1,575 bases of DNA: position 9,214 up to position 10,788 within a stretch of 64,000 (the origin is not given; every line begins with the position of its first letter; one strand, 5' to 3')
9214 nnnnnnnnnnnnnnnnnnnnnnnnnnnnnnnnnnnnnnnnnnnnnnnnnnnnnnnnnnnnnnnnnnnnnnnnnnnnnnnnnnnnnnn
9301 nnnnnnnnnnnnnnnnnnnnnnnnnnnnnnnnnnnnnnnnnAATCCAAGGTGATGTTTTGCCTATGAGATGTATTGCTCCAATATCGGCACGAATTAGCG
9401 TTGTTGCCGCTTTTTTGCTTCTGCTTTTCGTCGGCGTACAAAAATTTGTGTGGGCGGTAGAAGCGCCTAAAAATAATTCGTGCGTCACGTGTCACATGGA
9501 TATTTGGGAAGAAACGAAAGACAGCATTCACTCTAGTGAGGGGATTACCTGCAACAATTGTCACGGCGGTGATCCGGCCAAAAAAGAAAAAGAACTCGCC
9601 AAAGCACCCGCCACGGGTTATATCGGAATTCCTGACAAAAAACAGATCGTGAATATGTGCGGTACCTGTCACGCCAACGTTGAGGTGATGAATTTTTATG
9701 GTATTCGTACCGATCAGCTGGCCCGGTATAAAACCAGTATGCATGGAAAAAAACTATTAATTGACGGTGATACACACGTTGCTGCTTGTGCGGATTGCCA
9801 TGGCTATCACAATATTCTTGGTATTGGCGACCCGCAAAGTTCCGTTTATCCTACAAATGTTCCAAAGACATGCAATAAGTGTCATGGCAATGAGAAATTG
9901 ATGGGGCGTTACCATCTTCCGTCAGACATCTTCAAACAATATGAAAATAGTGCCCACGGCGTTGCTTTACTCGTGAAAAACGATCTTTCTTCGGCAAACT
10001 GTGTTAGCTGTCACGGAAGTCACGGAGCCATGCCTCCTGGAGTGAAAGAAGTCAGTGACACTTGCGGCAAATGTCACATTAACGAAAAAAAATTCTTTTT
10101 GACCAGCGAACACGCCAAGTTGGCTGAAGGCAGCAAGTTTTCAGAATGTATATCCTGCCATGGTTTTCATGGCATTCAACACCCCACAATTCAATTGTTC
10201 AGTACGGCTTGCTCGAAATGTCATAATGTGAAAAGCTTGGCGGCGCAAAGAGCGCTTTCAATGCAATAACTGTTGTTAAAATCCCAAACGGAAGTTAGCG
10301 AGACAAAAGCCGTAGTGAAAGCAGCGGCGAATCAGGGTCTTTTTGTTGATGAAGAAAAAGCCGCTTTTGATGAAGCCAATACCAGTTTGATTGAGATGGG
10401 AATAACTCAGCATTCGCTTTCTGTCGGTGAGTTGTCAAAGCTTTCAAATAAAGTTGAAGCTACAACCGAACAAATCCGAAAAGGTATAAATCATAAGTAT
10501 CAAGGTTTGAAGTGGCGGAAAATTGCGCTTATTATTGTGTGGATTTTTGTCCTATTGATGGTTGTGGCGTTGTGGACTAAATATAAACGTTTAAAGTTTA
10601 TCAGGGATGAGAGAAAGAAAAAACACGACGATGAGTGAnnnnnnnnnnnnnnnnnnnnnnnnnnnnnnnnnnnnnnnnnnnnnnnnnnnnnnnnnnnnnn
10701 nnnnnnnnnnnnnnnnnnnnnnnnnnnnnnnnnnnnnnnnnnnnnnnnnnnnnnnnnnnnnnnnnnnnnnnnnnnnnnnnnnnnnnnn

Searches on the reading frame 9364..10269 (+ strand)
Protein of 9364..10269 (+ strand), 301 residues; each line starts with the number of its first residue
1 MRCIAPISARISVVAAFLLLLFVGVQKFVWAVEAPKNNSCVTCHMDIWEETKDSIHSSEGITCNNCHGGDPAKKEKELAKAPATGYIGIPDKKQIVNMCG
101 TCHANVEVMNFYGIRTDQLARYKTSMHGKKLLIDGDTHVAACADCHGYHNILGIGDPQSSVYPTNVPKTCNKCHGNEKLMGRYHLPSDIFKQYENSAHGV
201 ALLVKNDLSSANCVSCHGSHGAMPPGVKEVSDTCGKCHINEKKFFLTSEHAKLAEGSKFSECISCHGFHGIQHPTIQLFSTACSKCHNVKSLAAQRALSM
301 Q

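Call 3: search_protein_families(library=pfam, proteins=[window:9367-10269:+], max_evalue=0.01)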
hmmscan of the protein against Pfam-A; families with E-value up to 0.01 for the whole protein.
window:9367-10269:+ (300 aa): 5 families
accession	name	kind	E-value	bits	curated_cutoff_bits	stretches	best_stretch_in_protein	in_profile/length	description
PF09699.15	Paired_CXXCH_1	-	8.4e-14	51.4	20.6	1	209-241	6-40/41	Doubled CXXCH motif (Paired_CXXCH_1)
PF14537.11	Cytochrom_c3_2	-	2.8e-12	47.3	25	3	55-173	2-78/79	Cytochrome c3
PF14522.11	Cytochrome_C7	-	1.5e-11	44.4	24.8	0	166-237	13-66/67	Cytochrome c7 and related cytochrome c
PF22113.1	Mtrc-MtrF_II-IV_dom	-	6.6e-08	32.7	30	0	61-148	83-166/176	Outer membrane cytochrome MtrC/MtrF-like, domains II/IV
PF13435.11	Cytochrome_C554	-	0.0011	20.3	20.8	1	32-67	44-84/84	Cytochrome c554 and c-prime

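Call 4: search_protein_families(library=ncbifam, proteins=[window:9367-10269:+], max_evalue=0.01)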
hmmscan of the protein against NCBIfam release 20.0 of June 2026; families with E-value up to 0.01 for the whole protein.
window:9367-10269:+ (300 aa): 4 families
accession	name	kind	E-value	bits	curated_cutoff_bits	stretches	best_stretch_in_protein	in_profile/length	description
TIGR03508.1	decahem_SO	subfamily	2e-12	47.1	192.2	2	140-294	96-227/258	DmsE family decaheme c-type cytochrome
NF040943.1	cytoc3_ExtM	equivalog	2.6e-08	32.6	800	1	21-103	4-80/599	selenite/tellurite reduction operon c-type cytochrome ExtM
NF045722.1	c3_cytochr_TmcA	equivalog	1.9e-06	27.8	114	1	35-102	56-124/125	acidic tetraheme cytochrome c3 TmcA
NF040971.1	cytc_ExtS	equivalog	0.0013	18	100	1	17-79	6-59/262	selenite/tellurite reduction operon c-type cytochrome lipoprotein ExtS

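Call 66: search_protein_families(library=ncbifam, proteins=[window:9364-10269:+], max_evalue=0.01)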
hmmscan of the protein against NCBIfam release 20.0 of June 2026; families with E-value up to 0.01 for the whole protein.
window:9364-10269:+ (301 aa): 4 families
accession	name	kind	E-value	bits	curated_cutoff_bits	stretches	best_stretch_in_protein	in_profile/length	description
TIGR03508.1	decahem_SO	subfamily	1.9e-12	47.2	192.2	2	141-295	96-227/258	DmsE family decaheme c-type cytochrome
NF040943.1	cytoc3_ExtM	equivalog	2.6e-08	32.6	800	1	22-104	4-80/599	selenite/tellurite reduction operon c-type cytochrome ExtM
NF045722.1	c3_cytochr_TmcA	equivalog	1.8e-06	27.8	114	1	36-103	56-124/125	acidic tetraheme cytochrome c3 TmcA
NF040971.1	cytc_ExtS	equivalog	0.0013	18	100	1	18-80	6-59/262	selenite/tellurite reduction operon c-type cytochrome lipoprotein ExtS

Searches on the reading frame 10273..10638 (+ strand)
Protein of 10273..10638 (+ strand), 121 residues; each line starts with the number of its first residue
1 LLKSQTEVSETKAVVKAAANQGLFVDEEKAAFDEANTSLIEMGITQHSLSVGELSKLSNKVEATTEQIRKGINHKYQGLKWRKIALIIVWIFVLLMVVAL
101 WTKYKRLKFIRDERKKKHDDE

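Call 3: search_protein_families(library=pfam, proteins=[window:10273-10638:+], max_evalue=0.01)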
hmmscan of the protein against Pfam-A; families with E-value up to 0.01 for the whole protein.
window:10273-10638:+ (121 aa): 0 families

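Call 4: search_protein_families(library=ncbifam, proteins=[window:10273-10638:+], max_evalue=0.01)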
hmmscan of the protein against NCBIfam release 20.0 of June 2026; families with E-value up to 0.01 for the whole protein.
window:10273-10638:+ (121 aa): 0 families
